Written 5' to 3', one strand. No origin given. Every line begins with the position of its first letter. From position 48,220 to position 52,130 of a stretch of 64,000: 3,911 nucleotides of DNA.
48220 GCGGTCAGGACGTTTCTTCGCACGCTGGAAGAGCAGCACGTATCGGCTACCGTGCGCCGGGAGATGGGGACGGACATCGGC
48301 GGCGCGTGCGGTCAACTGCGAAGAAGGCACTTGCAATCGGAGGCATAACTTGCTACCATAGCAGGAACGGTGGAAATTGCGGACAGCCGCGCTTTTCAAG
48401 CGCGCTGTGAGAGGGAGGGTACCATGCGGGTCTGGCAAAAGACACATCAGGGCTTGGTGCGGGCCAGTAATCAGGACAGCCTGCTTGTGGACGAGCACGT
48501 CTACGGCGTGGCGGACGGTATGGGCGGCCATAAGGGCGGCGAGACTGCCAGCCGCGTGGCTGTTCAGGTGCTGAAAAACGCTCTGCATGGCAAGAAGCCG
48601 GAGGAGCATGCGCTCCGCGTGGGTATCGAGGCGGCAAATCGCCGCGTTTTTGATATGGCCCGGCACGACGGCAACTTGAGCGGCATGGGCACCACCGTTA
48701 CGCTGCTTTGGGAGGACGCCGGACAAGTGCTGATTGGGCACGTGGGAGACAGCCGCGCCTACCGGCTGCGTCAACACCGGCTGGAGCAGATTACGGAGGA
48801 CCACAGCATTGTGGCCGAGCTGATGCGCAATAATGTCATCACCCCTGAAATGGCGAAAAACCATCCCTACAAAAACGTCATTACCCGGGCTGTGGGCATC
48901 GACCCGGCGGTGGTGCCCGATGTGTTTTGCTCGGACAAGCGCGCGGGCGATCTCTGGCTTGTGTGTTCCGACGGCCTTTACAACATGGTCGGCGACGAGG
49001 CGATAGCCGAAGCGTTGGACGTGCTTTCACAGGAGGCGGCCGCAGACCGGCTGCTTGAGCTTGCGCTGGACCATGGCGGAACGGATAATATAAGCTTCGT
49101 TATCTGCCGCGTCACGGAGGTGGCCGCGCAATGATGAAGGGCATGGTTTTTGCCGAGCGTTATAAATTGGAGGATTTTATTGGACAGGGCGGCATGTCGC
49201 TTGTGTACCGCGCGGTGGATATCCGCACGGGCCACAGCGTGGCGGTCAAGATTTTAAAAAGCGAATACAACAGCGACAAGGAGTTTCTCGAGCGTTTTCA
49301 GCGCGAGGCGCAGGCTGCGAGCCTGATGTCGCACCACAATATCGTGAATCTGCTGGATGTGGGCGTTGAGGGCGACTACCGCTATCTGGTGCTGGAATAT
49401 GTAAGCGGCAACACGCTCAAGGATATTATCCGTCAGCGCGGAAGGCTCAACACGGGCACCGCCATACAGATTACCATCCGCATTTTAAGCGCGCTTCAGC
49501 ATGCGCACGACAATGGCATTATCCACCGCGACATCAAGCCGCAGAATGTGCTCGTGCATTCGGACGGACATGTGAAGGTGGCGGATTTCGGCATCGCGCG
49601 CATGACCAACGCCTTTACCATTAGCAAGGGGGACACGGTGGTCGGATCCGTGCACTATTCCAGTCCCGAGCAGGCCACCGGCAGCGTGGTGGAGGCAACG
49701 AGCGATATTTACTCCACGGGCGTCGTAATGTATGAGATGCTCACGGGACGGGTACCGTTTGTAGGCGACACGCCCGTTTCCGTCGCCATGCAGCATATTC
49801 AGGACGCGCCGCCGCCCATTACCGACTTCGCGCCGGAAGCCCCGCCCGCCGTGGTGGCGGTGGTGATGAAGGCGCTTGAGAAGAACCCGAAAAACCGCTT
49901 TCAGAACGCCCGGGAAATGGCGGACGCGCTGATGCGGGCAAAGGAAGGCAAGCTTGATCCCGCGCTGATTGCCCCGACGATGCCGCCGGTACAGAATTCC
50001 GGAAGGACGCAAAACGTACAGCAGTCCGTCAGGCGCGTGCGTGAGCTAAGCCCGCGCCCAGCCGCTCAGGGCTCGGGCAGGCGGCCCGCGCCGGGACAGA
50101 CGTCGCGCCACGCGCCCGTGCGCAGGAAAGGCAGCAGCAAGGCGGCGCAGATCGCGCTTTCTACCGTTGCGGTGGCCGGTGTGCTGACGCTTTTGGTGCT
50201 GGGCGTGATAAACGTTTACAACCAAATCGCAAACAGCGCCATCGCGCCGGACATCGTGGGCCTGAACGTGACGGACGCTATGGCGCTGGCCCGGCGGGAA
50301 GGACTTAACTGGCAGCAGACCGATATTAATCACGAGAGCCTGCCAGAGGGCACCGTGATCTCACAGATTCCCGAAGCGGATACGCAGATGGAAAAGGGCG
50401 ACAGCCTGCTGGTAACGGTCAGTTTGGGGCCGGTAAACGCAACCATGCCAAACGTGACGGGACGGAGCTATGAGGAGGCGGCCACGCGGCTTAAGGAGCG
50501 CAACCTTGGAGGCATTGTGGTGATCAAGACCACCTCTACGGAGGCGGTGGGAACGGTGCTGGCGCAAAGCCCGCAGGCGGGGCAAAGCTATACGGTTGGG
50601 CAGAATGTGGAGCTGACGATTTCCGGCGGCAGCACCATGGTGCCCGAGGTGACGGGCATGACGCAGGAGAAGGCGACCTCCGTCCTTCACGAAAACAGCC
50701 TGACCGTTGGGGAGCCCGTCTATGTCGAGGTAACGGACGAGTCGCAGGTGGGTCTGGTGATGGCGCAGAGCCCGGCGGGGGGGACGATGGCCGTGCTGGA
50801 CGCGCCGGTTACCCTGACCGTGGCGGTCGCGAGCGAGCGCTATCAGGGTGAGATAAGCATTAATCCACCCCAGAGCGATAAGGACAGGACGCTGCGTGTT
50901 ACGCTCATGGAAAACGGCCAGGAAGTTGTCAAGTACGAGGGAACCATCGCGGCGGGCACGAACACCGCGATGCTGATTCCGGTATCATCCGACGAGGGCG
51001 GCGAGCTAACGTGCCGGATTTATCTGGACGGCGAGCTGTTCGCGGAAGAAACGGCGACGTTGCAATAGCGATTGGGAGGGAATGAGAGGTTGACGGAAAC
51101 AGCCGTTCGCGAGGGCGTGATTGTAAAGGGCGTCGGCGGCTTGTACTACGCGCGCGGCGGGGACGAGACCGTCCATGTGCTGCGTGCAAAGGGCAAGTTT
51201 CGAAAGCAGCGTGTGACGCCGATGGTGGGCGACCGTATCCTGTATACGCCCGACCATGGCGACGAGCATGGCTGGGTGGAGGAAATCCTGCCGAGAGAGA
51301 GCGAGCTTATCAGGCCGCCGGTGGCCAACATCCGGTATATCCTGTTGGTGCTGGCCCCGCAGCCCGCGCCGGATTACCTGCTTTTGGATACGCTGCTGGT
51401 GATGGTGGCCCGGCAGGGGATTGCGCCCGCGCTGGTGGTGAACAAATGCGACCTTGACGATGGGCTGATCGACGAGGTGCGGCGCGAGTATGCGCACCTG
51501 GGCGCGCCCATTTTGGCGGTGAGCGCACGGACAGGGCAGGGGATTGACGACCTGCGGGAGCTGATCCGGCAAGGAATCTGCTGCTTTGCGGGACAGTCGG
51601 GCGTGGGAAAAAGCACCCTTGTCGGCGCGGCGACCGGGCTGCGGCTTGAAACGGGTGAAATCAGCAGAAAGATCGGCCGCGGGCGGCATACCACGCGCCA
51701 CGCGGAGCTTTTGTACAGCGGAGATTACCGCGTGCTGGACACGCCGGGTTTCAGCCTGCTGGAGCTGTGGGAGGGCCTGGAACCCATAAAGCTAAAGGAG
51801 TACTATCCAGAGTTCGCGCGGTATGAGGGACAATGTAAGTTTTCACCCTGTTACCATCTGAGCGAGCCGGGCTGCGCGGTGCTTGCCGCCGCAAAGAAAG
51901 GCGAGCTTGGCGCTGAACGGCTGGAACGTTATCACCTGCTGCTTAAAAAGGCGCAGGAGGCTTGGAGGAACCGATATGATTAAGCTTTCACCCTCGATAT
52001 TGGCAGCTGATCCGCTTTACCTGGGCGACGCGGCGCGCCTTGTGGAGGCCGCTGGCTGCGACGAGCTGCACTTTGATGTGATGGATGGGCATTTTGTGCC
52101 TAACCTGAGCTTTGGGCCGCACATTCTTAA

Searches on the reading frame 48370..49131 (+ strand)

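Call 58: search_protein_families(library=pfam, proteins=[window:48370-49131:+], max_evalue=0.001)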
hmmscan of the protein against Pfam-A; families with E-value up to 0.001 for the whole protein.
window:48370-49131:+ (254 aa): 2 families
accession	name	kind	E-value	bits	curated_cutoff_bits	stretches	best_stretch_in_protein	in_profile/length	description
PF13672.11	PP2C_2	-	5.7e-15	55.9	24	1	32-219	10-191/209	Protein phosphatase 2C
PF00481.26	PP2C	-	1.2e-09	38.7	20.3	1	31-147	23-142/255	Protein phosphatase 2C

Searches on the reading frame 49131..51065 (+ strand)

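Call 58: search_protein_families(library=pfam, proteins=[window:49131-51065:+], max_evalue=0.001)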
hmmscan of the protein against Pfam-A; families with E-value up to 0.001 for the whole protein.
window:49131-51065:+ (645 aa): 6 families
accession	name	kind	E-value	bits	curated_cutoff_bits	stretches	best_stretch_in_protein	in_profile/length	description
PF00069.31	Pkinase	-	1.6e-56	192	31.7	1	11-258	1-253/263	Protein kinase domain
PF07714.23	PK_Tyr_Ser-Thr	-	3.5e-40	138.4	23.1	1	13-257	3-249/258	Protein tyrosine and serine/threonine kinase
PF03793.24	PASTA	-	6.6e-36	122.5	23.2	3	438-498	2-63/64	PASTA domain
PF03109.22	ABC1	-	4e-07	29.9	22.9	1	84-161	143-219/244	ABC1 atypical kinase-like domain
PF14531.12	Kinase-like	-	5.2e-06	26.4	25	1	94-154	130-190/289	Kinase-like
PF01636.29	APH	-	0.00062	20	23.2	0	117-158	156-199/239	Phosphotransferase enzyme family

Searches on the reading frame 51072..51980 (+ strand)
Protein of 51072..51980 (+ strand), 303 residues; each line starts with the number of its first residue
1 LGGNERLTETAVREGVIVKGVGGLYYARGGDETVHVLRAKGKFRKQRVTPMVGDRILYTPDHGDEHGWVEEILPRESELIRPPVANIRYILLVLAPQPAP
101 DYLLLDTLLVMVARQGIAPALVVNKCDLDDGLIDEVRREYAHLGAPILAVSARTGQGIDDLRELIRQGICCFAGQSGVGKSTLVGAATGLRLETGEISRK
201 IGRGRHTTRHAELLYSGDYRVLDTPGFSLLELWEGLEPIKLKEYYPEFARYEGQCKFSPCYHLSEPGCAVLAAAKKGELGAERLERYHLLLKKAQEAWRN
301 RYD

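Call 58: search_protein_families(library=pfam, proteins=[window:51072-51980:+], max_evalue=0.001)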
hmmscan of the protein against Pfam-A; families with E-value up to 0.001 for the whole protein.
window:51072-51980:+ (303 aa): 4 families
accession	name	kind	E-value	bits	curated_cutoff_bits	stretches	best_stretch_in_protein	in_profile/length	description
PF03193.22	RsgA_GTPase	-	1.1e-41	143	30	1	72-233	1-174/174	RsgA GTPase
PF16745.11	RsgA_N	-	2e-11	43.9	27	1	14-65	1-51/54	RsgA N-terminal domain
PF01926.29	MMR_HSR1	-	6.3e-05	23.5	21.9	1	171-230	3-57/113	50S ribosome-binding GTPase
PF02421.24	FeoB_N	-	0.00021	21.3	27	0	171-227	4-57/156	Ferrous iron transport protein B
